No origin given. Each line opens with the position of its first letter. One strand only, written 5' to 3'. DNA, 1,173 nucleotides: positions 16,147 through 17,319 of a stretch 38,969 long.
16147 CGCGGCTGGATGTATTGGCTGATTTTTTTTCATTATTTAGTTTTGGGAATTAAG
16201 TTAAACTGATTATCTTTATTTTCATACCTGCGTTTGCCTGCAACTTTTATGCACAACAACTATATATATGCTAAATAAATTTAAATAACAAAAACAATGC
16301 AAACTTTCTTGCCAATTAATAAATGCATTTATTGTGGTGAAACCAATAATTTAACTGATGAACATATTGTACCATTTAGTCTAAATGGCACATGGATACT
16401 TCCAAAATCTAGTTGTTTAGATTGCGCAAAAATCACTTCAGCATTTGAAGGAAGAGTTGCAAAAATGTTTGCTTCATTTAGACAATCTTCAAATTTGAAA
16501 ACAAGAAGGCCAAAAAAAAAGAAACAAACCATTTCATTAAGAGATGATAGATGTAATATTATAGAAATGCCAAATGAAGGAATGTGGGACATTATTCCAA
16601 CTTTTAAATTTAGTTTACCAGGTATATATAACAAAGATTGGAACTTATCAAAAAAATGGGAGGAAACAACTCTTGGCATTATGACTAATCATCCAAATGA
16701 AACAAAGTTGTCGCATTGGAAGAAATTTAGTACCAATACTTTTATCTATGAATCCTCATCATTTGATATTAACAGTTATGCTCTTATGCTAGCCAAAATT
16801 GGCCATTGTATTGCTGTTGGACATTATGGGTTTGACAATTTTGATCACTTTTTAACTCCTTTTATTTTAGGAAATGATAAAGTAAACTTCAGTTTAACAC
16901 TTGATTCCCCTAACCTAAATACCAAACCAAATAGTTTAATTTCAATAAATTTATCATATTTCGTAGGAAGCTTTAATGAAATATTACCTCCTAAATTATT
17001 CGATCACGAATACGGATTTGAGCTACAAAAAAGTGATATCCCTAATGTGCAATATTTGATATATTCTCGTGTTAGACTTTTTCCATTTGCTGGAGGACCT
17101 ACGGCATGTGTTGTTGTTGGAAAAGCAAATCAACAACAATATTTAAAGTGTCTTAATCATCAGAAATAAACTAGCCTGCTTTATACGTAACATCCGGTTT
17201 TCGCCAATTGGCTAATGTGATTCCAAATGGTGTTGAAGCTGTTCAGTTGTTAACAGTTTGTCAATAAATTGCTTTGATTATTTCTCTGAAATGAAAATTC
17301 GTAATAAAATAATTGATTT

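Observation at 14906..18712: AT-rich four-gene island between the tlpA-like gene and mtaB: a candidate uncharacterised defence or abortive-infection module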

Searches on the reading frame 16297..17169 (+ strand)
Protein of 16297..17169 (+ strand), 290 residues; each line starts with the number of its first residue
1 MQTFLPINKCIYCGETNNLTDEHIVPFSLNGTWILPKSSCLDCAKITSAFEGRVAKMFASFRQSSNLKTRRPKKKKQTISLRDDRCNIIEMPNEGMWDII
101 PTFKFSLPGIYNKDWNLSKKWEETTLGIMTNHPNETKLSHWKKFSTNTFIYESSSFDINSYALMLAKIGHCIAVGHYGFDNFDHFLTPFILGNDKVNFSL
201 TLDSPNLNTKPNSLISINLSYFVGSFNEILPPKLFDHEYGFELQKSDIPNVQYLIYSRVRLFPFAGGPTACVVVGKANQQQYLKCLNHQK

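Call 3: search_protein_families(library=pfam, proteins=[window:16297-17169:+], max_evalue=1)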
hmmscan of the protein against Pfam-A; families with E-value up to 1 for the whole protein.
window:16297-17169:+ (290 aa): 2 families
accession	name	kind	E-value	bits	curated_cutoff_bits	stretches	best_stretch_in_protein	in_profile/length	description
PF14279.12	HNH_5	-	8.8e-05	22.8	27.5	1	10-45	1-41/56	HNH endonuclease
PF01844.29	HNH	-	0.07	13.7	21.4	1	10-31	1-26/47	HNH endonuclease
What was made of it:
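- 16297..17169 (+): ORF B, 290 aa: N-terminal HNH-type zinc finger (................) within a single compact fold that has no match in PDB or BFVD. Stand-alone unit. Pfam HNH_5: E = 8.8e-5, 22.8 bits, below the 27.5 cut-off (call 3).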

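Call 4: search_protein_families(library=padloc, proteins=[window:16297-17169:+], max_evalue=1)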
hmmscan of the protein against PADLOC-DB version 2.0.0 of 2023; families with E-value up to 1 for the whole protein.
window:16297-17169:+ (290 aa): 0 families

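Call 5: search_protein_families(library=ncbifam, proteins=[window:16297-17169:+], max_evalue=1)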
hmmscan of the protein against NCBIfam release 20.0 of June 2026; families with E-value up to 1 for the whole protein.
window:16297-17169:+ (290 aa): 1 family
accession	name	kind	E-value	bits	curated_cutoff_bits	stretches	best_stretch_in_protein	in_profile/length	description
NF002849.0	PRK03113.1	subfamily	0.17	12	124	1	156-182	63-89/139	disulfide oxidoreductase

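Call 6: search_protein_families(library=phrogs, proteins=[window:16297-17169:+], max_evalue=1)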
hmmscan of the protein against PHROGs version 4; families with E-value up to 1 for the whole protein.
window:16297-17169:+ (290 aa): 1 family
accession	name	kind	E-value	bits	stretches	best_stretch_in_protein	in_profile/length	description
phrog_16221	-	unknown function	0.32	12.4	0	45-85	40-79/134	-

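Call 16: find_homologous_proteins(query=window:16297-17169:+, max_evalue=0.001)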
Query window:16297-17169:+ (290 aa): 33 proteins with E <= 0.001 among 263 candidates.
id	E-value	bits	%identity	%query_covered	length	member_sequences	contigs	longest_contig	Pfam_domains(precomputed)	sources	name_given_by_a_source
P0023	5.0e-200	681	100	100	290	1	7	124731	-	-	-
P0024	2.5e-138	478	67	100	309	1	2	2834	PF14279.13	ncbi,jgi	jgi:hypothetical protein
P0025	2.8e-133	462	67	100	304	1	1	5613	PF14279.13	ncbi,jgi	jgi:hypothetical protein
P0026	4.1e-126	438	62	99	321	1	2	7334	PF14279.13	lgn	-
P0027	2.3e-110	386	57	99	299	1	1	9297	-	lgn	-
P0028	1.4e-50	190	38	98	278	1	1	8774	-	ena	-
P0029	4.9e-48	182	39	98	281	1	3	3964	PF14279.13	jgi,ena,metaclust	metaclust:\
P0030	1.3e-47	180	36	99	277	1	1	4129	PF14279.13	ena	-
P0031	1.0e-45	174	38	96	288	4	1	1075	PF14279.13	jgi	jgi:hypothetical protein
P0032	3.0e-40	156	35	99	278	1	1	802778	-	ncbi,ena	-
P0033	3.7e-35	140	33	96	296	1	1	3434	PF14279.13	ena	-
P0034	2.6e-34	137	31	97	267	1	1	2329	PF14279.13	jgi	jgi:hypothetical protein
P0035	2.1e-31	127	31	98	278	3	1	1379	-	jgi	jgi:hypothetical protein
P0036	3.5e-30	123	32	94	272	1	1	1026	-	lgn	-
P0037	1.5e-29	121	32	97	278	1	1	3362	PF14279.13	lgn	-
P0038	3.8e-22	97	38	65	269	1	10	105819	PF14279.13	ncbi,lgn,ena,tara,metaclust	tara:strand:+ start:776 stop:1585 length:810 start_codon:yes stop_codon:yes gene_type:complete|metac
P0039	2.8e-21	94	34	65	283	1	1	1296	PF14279.13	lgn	-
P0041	4.7e-21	93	30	95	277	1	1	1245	PF14279.13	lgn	-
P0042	6.8e-21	93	33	76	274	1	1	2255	PF14279.13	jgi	jgi:hypothetical protein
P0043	9.4e-21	92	31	96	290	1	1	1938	PF14279.13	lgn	-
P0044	1.2e-20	92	32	94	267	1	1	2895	PF14279.13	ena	-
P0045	3.1e-20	91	35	66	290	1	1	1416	PF14279.13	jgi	jgi:hypothetical protein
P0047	3.8e-19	87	31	95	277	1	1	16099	PF14279.13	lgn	-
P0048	2.6e-18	84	30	100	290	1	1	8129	PF14279.13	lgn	-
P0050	1.2e-17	82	32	77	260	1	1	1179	PF14279.13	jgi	jgi:hypothetical protein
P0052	2.7e-17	81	31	95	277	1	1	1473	PF14279.13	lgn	-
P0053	3.8e-16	77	31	94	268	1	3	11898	PF14279.13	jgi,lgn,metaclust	metaclust:\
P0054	6.8e-16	76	31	74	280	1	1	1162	PF14279.13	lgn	-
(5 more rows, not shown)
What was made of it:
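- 16297..17169 (+): PF14279 is precomputed on most homologues (call 16).
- On HNH endonuclease (Pfam HNH_5, PF14279): Most homologues carry a precomputed PF14279 hit (call 16), so the family as a whole is HNH_5-related.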

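Call 22: find_encoding_contigs(protein=P0032, flank=7000, max_places=2)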
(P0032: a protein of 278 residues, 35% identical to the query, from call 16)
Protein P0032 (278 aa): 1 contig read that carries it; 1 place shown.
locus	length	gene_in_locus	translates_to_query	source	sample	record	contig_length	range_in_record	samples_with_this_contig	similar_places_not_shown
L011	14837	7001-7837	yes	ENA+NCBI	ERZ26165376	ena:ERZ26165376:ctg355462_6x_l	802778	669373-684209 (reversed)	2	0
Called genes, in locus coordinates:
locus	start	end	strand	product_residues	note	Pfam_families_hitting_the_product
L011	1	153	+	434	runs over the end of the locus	PF00083:Sugar_tr, PF07690:MFS_1, PF00083:Sugar_tr, PF07690:MFS_1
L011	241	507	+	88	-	-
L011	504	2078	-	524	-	PF20656:MS_N, PF01274:MS_TIM-barrel, PF20659:MS_C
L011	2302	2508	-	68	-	-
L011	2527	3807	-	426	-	PF00463:ICL, PF13714:PEP_mutase, PF00463:ICL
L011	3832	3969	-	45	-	-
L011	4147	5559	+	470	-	PF01381:HTH_3, PF12844:HTH_19, PF13560:HTH_31, PF06114:Peptidase_M78, PF09856:ScfRs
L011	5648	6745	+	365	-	PF00005:ABC_tran, PF13304:AAA_21 (faint), PF17912:OB_MalK, PF08402:TOBE_2 (weak)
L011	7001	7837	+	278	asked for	-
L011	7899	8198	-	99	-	-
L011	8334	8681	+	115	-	PF12840:HTH_20, PF01022:HTH_5, PF12802:MarR_2 (faint)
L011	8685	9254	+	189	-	PF08327:AHSA1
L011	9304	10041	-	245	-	PF00106:adh_short, PF08659:KR, PF13561:adh_short_C2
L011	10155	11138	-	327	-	PF00248:Aldo_ket_red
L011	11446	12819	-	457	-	PF02321:OEP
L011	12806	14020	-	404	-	PF25917:BSH_RND, PF25973:BSH_CzcB (weak), PF25876:HH_MFP_RND (weak), PF25954:Beta-barrel_RND_2, PF25989:YknX_C (weak)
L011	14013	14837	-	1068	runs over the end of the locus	PF00873:ACR_tran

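Call 23: find_encoding_contigs(protein=P0027, flank=8000, max_places=2)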
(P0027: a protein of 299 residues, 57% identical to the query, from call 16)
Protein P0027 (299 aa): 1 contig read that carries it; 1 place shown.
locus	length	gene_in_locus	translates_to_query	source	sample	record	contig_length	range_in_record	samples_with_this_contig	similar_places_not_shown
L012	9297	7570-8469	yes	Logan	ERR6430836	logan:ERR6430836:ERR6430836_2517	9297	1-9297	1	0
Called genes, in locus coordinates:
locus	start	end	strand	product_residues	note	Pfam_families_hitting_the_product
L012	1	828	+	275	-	?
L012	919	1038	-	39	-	-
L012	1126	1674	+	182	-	-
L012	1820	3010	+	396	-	PF07494:Reg_prop (faint), PF18962:Por_Secre_tail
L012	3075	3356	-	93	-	PF00041:fn3 (weak)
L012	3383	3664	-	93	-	-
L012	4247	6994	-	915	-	PF07693:KAP_NTPase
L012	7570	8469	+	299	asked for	-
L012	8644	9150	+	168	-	-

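Call 24: find_encoding_contigs(protein=P0026, flank=8000, max_places=2)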
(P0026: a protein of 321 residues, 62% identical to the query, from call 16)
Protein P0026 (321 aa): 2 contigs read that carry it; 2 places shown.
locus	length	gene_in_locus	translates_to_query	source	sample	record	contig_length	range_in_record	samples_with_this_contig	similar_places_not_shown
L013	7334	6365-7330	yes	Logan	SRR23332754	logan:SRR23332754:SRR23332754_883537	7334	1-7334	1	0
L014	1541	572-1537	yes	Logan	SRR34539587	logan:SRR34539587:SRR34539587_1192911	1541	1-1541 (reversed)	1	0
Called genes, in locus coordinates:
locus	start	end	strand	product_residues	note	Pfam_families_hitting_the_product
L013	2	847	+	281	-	?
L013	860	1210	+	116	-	PF11009:BrxC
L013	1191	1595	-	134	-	PF02566:OsmC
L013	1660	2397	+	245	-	-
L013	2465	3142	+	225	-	PF03544:TonB_C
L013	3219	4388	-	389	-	PF02417:Chromate_transp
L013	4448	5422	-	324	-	PF14226:DIOX_N, PF03171:2OG-FeII_Oxy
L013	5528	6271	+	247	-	PF00081:Sod_Fe_N, PF02777:Sod_Fe_C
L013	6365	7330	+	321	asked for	PF14279:HNH_5 (weak)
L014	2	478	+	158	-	?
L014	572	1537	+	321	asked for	PF14279:HNH_5 (weak)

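Call 51: predict_structure(alignment_id=A2)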
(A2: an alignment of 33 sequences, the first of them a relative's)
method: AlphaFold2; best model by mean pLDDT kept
length: 290 residues; sequences in the alignment: 33
mean_pLDDT: 91.7   pTM: 0.90
mean pLDDT of the five models: 91.7, 91.6, 91.4, 91.2, 90.8
residues with pLDDT >= 90: 198; 70-90: 82; 50-70: 10; < 50: 0
segments of 3 or more residues with pLDDT < 50: none
pLDDT, mean of each block of 10 residues (from residue 1): 95 98 96 97 98 93 87 86 91 80 95 88 92 81 86 85 98 98 98 93 69 87 95 94 93 97 94 98 96
secondary structure, 60 per line:
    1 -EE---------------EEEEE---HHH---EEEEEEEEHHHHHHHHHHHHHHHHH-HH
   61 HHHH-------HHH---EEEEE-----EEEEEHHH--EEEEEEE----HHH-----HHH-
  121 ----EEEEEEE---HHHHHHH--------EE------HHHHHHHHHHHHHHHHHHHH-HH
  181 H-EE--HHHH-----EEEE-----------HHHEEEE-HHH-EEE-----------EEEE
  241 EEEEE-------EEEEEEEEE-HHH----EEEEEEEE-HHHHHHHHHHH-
elements in order: E19-23 E33-40 H41-57 H59-64 E78-82 E88-92 E98-104 E125-131 H135-141 H158-177 H187-190 E196-199 E214-217 E223-225 E237-245 E253-261 E270-277 H279-289
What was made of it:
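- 16297..17169 (+): AlphaFold2 model: pLDDT 91.7, pTM 0.90 (call 51).
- On HNH endonuclease (Pfam HNH_5, PF14279): The model has strand 19-23, strand 33-40 and helix 41-57 (call 51).
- Closest known: HNH. Same: The predicted strand-strand-helix lies at residues 19-57 (call 51).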

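Call 54: fold_search(model_id=the predicted structure, library=pdb)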
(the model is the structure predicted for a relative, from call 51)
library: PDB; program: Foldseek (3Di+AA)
matches with E <= 10: 810; with E <= 0.001: 0
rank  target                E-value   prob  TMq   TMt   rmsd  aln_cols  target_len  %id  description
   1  5mtw_B                3.1e-01  0.16  0.12  0.22   9.5        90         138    9  Mycobacterium tuberculosis Rv1957 SecB-like chaperone in complex with a ChAD peptide from Rv1956 HigA1 antitoxin (released 2018-10-24)
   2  1ozb_C                3.3e-01  0.13  0.10  0.20   8.0        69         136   14  Crystal Structure of SecB complexed with SecA C-terminus (released 2003-10-14)
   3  9r2r_B                4.1e-01  0.11  0.10  0.16   7.1        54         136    4  De novo designed M7 protein fold (released 2025-05-14)
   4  6hzo_C                4.4e-01  0.06  0.10  0.10  12.4       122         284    9  Apo structure of TP domain from Haemophilus influenzae Penicillin-Binding Protein 3 (released 2019-11-20)
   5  1c8o_A                4.7e-01  0.02  0.11  0.11  20.5       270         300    9  2.9 A STRUCTURE OF CLEAVED VIRAL SERPIN CRMA (released 2000-09-06)
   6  7ono                  5.2e-01  0.11  0.11  0.08   6.3        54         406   13  Crystal structure of PBP3 transpeptidase domain from E. coli (released 2021-08-04)
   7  6em1_t                5.2e-01  0.08  0.14  0.16  16.0       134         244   12  State C (Nsa1-TAP Flag-Ytm1) - Visualizing the assembly pathway of nucleolar pre-60S ribosomes (released 2017-12-27)
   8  6elz_t                5.2e-01  0.08  0.14  0.14  16.0       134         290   12  State E (TAP-Flag-Ytm1 E80A) - Visualizing the assembly pathway of nucleolar pre-60S ribosomes (released 2017-12-27)
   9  5ft1_K                5.6e-01  0.04  0.16  0.19  16.0       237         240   11  Crystal structure of gp37(Dip) from bacteriophage phiKZ bound to RNase E of Pseudomonas aeruginosa (released 2016-08-03)
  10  4r23_A                5.9e-01  0.04  0.11  0.08  16.9       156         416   10  Structure of a putative peptidoglycan glycosyltransferase from Atopobium parvulum in complex with dicloxacillin (released 2014-09-17)
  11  1vg9_C                6.6e-01  0.21  0.14  0.09   8.4        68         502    4  The crystal structures of the REP-1 protein in complex with C-terminally truncated Rab7 protein (released 2004-07-20)
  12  1ozb_E                6.6e-01  0.10  0.10  0.19   7.9        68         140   15  Crystal Structure of SecB complexed with SecA C-terminus (released 2003-10-14)
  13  1pmd                  7.0e-01  0.09  0.11  0.05   7.7        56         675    9  PENICILLIN-BINDING PROTEIN 2X (PBP-2X) (released 1997-02-05)
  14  3lo7_B                7.0e-01  0.08  0.10  0.08  10.1        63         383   10  Crystal structure of PBPA from Mycobacterium tuberculosis (released 2010-03-23)
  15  9r2r_A                7.0e-01  0.06  0.09  0.15   7.8        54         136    2  De novo designed M7 protein fold (released 2025-05-14)
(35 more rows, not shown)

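Call 57: search_protein_families(library=padloc, proteins=[L012:4247-6994:-, L012:8644-9150:+, L011:5648-6745:+], max_evalue=0.001)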
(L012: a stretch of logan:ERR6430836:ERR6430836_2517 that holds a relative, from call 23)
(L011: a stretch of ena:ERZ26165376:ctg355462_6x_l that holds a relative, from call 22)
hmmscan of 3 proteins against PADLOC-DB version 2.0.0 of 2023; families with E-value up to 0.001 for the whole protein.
L012:4247-6994:- (915 aa): 4 families
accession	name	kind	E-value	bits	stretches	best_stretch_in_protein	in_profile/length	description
PDLC02209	QatA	-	2.8e-10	37.4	2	588-673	179-256/646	-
PDLC04957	PDC-S20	-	5e-08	30.8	2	393-449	14-77/446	-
PDLC02361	PifA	-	6.9e-08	29.5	1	405-476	36-108/720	PifA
PDLC04958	PDC-S20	-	1.1e-06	26.2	2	573-745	132-283/458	-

L012:8644-9150:+ (168 aa): 0 families

L011:5648-6745:+ (365 aa): 4 families
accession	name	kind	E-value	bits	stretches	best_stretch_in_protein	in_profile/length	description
PDLC04135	mad3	-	1.7e-30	104.8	2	121-209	251-339/374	mads_3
PDLC04140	mad8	-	7.2e-12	43.4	1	16-195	14-235/314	mads_8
PDLC02980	AriA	-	9.2e-09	33.7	1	31-53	1-23/304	-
PDLC02914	ATPase-Toprim_I-B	-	5.8e-05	20.5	0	21-55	17-51/443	-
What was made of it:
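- A B homologue lies beside a KAP NTPase (calls 23, 57).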

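Call 62: search_protein_families(library=padloc, alignment_id=A2, max_evalue=0.01)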
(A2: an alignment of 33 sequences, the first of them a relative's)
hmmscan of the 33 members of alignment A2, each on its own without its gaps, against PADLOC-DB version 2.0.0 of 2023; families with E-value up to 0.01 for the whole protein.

A. member 1, P0023 (290 aa): 0 families

B. families by the number of members that match (of 33 scanned): 1 family
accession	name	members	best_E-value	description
PDLC00315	PtuB1|PtuB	1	0.0026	Unknown function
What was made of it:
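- On Any named system in PADLOC-DB v2.0: One of 33 B-family members hits PtuB at E = 0.0026 (call 62).
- Closest known: HNH. Different: No B-family member matches a PADLOC model at E below 0.001 (call 62).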

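Call 73: find_related_loci(query=A2, collection=viral_contigs, flank=6000)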
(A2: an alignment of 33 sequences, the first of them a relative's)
Query A2 (290 aa) in viral_contigs; peptide patterns used: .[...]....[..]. (x = any residue, [..] = any of these).
20 stretches matched a pattern; 13 encode a relative of the query (tblastn E <= 1e-3); 13 distinct loci.
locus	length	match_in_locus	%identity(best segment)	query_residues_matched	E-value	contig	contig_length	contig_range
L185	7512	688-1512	31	1-275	4e-28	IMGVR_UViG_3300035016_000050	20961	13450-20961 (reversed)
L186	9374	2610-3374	29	4-281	2e-26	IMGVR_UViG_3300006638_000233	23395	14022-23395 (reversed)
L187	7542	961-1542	34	2-193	6e-25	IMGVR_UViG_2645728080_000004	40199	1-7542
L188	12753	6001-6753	28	4-276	3e-17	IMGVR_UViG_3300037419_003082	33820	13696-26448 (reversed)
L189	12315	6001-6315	37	10-110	3e-17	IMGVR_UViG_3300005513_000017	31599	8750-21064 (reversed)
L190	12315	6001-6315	37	10-110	3e-17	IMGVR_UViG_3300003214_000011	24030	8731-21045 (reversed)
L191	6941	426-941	30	2-173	3e-17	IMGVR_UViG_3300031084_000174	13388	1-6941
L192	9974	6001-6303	37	4-107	6e-14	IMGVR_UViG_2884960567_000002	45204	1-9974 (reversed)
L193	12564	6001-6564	27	2-183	2e-13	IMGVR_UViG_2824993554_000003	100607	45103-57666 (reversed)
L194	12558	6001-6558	23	2-183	2e-7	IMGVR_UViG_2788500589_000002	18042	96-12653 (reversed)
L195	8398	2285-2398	45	8-43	2e-6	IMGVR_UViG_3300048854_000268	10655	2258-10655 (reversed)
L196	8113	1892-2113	33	9-73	1e-4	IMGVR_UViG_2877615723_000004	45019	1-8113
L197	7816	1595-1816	35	9-73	5e-4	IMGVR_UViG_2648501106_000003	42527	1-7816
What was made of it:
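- B relatives occur in 13 IMG/VR viral contigs (call 73).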

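Call 85: fold_search(model_id=the predicted structure, library=viral)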
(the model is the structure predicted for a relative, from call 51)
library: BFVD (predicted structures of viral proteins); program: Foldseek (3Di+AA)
matches with E <= 10: 574; with E <= 0.001: 0
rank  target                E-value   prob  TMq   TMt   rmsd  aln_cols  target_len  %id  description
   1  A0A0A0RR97            1.8e-01  0.28  0.14  0.28   8.3        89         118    6  (no name in the UniProt tables at hand)
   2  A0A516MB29            2.3e-01  0.12  0.12  0.24   7.5        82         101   11  (no name in the UniProt tables at hand)
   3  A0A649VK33            3.2e-01  0.10  0.12  0.12   9.5       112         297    8  ERF family ssDNA binding protein [Microbacterium phage Megan]
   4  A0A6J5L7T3            3.8e-01  0.21  0.14  0.31   5.7        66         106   17  Uncharacterized protein [uncultured Caudovirales phage]
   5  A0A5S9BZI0            3.8e-01  0.06  0.15  0.17  19.7       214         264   15  Uncharacterized protein [Tenacibaculum phage PTm5]
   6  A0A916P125            3.8e-01  0.06  0.13  0.24   9.9        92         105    9  Uncharacterized protein [Adoxophyes honmai entomopoxvirus 'L']
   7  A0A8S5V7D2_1          3.8e-01  0.03  0.12  0.04  25.0       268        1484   10  Uncharacterized protein [CrAss-like virus sp. ctUXy6]
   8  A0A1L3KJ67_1          4.6e-01  0.03  0.11  0.03  24.6       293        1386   10  Replicase polyprotein 1ab (Fragment) [Xinzhou nematode virus 6]
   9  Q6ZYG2                5.5e-01  0.05  0.13  0.20  17.8       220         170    6  Uncharacterized protein [Pyrobaculum spherical virus (isolate United States/Yellowstone)]
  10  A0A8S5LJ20            5.5e-01  0.02  0.11  0.12  18.3       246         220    9  Large polyvalent protein-associated domain 18 [Caudovirales sp. ctFWA4]
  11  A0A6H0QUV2            6.2e-01  0.13  0.15  0.29   7.6        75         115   12  (no name in the UniProt tables at hand)
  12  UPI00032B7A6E         6.2e-01  0.03  0.11  0.19  21.4       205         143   13  (no name look-up for this kind of identifier)
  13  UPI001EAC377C         6.2e-01  0.03  0.12  0.15  19.2       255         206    9  (no name look-up for this kind of identifier)
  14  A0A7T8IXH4            6.6e-01  0.04  0.10  0.20  11.7        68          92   15  (no name in the UniProt tables at hand)
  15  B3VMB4                6.6e-01  0.02  0.08  0.11  20.7       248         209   10  Uncharacterized protein [Mycobacterium phage Predator]
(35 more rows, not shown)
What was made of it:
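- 16297..17169 (+): Foldseek best E = 0.31 against PDB and 0.18 against BFVD (calls 54, 85).
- Closest known: HNH. Different: The remaining ~240 residues form one compact domain with the finger and match nothing in PDB or BFVD (calls 54, 85).
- Tried and rejected: B against PDB and BFVD gave nothing (calls 54, 85).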

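Call 87: search_solved_structures(query=A2, max_evalue=1, show_alignments=2)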
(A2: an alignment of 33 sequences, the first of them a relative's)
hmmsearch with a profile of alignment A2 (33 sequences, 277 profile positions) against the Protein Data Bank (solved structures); distinct sequences matched with E-value up to 1: 2.
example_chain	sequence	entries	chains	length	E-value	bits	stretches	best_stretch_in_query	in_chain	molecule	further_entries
8w2z_A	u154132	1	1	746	0.16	14.8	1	13-51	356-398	HNH nuclease domain-containing protein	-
8zq9_B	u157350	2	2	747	0.16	14.8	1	13-51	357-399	a protein | HNH nuclease domain-containing protein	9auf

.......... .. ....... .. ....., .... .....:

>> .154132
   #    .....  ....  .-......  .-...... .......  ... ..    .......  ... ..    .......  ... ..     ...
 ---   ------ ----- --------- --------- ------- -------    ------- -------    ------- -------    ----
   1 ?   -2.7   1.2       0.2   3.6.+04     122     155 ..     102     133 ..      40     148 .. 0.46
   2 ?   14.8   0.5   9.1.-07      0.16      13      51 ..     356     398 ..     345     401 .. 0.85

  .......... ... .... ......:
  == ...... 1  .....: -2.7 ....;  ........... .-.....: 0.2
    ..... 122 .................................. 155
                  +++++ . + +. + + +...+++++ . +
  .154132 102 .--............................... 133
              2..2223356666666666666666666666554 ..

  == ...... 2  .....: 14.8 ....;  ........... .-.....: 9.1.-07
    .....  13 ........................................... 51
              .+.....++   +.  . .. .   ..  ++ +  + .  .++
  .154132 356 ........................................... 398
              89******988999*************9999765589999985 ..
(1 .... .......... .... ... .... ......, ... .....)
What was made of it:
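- On HNH endonuclease (Pfam HNH_5, PF14279): Compare CAVCN in PDB 8w2z (call 87).
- Closest known: HNH. Same: It aligns to the HNH domain of PDB 8w2z and 8zq9 (call 87).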

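Call 96: search_protein_families(library=phrogs, proteins=[L188:5950-6816:+, L185:670-1539:+, L193:5992-6792:+], max_evalue=0.01)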
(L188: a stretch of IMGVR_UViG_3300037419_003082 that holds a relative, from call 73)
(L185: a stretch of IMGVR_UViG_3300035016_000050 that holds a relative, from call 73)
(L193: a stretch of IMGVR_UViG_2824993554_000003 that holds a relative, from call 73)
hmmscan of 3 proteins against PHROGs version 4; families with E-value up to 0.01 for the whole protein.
L188:5950-6816:+ (288 aa): 0 families

L185:670-1539:+ (289 aa): 0 families

L193:5992-6792:+ (266 aa): 0 families
